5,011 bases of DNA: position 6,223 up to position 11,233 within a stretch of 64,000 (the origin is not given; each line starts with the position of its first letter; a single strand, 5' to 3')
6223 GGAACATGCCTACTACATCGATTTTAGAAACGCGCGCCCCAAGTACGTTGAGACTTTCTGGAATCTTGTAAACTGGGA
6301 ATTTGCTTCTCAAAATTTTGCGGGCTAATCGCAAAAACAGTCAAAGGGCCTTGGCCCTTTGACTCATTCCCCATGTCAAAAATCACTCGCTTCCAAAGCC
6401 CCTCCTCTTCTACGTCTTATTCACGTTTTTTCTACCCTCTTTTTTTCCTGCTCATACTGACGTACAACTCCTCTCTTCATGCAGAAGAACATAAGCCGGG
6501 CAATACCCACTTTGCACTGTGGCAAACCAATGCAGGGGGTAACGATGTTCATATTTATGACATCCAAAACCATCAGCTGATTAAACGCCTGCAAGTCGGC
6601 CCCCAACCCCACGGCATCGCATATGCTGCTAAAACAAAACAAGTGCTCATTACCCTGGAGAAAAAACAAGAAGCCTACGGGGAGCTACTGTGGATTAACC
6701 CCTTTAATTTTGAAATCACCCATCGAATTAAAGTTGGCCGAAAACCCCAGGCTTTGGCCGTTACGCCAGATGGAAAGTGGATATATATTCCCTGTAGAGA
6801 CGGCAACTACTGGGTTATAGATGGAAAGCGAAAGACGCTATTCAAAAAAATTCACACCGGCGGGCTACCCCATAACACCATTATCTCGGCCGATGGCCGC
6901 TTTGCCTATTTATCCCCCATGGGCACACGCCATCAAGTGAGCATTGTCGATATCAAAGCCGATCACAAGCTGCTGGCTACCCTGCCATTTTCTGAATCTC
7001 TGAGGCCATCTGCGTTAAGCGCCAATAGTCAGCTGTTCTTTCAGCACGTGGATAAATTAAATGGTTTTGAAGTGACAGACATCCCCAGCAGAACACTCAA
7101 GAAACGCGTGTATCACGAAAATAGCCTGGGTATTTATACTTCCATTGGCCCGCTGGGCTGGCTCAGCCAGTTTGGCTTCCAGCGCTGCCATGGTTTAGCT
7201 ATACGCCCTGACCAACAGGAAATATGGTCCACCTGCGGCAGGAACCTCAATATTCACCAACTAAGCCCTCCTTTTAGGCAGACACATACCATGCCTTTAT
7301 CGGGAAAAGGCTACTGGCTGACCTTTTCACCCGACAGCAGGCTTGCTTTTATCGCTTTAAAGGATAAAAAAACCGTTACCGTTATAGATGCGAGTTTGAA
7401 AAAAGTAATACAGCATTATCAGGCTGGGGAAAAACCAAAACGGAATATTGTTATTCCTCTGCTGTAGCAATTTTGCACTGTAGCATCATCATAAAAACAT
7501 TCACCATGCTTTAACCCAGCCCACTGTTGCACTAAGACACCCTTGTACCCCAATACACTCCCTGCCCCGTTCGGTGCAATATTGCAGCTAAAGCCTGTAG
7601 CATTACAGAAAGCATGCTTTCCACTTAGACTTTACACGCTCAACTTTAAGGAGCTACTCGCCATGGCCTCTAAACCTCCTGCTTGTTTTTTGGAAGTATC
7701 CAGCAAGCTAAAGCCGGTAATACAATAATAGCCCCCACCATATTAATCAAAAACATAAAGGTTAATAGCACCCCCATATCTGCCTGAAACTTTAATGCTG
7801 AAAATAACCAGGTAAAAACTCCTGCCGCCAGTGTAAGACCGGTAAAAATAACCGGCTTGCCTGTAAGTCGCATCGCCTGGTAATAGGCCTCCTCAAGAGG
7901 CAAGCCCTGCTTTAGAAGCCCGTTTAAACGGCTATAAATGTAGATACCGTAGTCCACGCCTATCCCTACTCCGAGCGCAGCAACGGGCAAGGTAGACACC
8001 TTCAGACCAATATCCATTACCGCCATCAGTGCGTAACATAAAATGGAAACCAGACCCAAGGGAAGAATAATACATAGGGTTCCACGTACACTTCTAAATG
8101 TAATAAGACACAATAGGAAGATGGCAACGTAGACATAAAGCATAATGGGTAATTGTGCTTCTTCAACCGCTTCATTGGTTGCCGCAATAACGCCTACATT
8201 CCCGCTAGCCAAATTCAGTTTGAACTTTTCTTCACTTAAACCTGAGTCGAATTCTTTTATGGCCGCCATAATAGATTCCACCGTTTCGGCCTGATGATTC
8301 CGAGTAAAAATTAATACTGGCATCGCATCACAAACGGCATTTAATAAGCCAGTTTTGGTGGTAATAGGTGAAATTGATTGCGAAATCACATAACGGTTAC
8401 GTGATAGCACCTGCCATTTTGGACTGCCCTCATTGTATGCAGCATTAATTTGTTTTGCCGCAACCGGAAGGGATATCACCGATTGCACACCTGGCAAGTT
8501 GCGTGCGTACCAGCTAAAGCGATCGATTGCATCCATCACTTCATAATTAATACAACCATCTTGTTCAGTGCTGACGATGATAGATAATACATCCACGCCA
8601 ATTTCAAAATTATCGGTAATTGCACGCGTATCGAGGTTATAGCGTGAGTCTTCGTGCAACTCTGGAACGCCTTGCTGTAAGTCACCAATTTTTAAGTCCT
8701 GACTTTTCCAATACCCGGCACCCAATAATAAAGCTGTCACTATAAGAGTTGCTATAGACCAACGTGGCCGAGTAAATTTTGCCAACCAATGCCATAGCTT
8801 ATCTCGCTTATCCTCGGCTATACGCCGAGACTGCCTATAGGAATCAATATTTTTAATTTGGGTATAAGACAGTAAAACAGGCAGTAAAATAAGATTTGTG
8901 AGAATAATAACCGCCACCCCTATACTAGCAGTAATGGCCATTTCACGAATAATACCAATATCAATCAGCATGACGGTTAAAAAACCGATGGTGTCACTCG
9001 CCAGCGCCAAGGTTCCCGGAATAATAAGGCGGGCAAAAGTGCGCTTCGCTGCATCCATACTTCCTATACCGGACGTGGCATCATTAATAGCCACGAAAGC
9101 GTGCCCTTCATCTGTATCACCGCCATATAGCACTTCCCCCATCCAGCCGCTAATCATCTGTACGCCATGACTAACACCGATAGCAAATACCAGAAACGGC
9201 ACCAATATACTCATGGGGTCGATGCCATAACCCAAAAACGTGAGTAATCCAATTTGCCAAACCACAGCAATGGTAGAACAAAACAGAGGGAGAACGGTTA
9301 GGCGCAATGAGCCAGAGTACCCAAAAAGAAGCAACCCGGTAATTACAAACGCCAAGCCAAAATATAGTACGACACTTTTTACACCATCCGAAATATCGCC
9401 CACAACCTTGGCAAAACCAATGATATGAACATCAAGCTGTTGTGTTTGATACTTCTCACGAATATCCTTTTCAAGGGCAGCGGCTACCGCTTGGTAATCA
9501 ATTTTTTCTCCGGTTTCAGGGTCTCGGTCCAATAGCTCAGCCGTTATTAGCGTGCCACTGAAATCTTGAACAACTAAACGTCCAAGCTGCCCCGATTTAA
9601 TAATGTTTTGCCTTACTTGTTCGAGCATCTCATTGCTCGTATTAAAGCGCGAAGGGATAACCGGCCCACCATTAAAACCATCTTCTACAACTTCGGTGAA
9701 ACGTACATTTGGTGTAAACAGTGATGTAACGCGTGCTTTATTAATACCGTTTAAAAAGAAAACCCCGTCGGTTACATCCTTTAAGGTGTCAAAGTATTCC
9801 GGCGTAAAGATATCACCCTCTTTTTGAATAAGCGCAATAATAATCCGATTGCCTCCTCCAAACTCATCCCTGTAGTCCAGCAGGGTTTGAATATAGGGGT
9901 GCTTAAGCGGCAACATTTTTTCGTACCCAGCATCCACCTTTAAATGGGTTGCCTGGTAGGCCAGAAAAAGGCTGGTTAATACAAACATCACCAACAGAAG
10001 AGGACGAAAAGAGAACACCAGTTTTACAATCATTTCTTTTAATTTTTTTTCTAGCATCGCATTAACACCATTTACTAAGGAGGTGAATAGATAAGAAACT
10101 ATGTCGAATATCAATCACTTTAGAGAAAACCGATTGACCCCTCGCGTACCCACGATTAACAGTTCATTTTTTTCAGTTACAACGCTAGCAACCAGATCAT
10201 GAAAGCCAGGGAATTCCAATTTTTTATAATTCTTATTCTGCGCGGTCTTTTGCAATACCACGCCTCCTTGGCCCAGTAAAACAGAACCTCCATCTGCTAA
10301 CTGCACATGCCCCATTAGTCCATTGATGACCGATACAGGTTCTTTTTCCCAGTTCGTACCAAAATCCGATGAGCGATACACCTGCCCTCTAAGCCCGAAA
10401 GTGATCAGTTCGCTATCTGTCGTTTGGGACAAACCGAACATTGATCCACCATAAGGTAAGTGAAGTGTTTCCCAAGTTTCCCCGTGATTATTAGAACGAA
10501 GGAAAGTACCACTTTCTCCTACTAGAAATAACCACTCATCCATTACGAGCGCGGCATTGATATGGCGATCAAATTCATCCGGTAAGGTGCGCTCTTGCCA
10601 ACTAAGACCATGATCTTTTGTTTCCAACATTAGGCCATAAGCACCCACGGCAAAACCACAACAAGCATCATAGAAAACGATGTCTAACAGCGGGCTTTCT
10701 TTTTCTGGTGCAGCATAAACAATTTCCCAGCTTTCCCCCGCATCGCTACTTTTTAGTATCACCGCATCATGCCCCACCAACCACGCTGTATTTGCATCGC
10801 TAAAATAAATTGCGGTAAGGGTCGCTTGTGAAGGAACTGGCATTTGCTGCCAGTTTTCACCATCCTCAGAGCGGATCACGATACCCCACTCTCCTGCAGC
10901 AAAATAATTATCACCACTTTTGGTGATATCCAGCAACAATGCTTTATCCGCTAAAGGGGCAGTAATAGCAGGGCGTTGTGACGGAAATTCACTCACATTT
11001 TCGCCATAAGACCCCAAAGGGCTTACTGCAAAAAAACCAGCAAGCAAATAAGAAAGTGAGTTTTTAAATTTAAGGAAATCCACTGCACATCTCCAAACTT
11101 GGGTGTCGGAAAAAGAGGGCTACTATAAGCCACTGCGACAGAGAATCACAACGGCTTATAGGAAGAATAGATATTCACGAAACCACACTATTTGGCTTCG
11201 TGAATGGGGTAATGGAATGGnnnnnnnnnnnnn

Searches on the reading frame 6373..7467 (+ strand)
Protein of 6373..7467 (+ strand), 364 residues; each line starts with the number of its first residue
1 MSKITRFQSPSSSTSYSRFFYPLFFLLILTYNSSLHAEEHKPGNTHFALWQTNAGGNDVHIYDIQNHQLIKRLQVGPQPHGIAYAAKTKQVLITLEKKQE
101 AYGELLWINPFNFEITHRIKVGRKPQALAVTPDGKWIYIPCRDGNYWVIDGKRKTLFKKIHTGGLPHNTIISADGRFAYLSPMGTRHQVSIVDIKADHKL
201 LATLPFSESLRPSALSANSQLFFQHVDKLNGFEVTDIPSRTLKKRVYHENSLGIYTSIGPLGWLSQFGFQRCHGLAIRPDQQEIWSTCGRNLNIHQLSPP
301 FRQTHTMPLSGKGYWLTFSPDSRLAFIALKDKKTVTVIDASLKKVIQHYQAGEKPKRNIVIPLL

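Call 72: search_protein_families(library=pfam, proteins=[window:6373-7467:+], max_evalue=0.00001)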
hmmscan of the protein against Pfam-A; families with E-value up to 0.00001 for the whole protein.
window:6373-7467:+ (364 aa): 2 families
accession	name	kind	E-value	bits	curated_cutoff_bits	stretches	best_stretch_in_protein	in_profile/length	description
PF23414.1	Beta-prop_EML_2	-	1.2e-07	31.9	90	0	52-153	15-112/266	Echinoderm microtubule-associated protein second beta-propeller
PF02239.22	Cytochrom_D1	-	3.2e-07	29.7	25.5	0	130-179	43-92/368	Cytochrome D1 heme domain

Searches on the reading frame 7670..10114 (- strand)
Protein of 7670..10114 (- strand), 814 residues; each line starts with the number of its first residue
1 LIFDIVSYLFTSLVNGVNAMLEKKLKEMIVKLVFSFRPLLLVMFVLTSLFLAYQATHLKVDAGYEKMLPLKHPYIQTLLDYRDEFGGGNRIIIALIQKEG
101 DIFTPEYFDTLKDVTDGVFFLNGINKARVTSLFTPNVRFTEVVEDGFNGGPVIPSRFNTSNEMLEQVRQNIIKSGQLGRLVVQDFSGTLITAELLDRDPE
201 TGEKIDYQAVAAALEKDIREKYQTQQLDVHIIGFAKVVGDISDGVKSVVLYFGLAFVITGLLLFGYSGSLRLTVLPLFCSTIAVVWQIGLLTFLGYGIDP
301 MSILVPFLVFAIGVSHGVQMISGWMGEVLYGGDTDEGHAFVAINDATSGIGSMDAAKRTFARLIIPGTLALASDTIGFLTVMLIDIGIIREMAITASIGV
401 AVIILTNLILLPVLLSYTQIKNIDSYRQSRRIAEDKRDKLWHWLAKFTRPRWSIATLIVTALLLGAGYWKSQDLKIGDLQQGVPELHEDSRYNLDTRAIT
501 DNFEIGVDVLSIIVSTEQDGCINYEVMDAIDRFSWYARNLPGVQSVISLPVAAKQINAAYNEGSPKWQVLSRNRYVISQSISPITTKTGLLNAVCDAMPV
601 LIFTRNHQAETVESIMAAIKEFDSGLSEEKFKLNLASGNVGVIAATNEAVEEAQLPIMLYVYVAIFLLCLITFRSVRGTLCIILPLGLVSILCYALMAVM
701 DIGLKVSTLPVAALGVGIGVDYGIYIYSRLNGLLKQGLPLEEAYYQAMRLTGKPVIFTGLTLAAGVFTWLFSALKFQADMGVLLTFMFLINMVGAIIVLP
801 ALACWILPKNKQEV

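Call 72: search_protein_families(library=pfam, proteins=[window:7670-10114:-], max_evalue=0.00001)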
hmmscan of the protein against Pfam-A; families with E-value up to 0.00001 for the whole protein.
window:7670-10114:- (814 aa): 2 families
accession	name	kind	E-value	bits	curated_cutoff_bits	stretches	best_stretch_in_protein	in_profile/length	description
PF03176.21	MMPL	-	8.2e-25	87.9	20.5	1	607-804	102-300/333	MMPL family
PF00873.25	ACR_tran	-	1.5e-06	26.7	28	1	606-812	290-495/1021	AcrB/AcrD/AcrF family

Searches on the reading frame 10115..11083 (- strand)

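Call 72: search_protein_families(library=pfam, proteins=[window:10115-11083:-], max_evalue=0.00001)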
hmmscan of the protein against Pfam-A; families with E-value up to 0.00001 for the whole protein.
window:10115-11083:- (322 aa): 4 families
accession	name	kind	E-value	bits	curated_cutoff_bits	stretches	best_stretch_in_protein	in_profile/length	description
PF14870.12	PSII_BNR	-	9.8e-24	84.6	27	2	129-253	17-145/303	Photosynthesis system II assembly factor YCF48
PF15902.12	Sortilin-Vps10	-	2.8e-09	36.7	33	0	193-250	2-62/446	Sortilin, neurotensin receptor 3,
PF02012.26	BNR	-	2.4e-07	30.2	27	0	236-247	1-12/12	BNR/Asp-box repeat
PF19755.4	DUF6242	-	3.5e-06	27.5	29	0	161-245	129-217/217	Domain of unknown function (DUF6242)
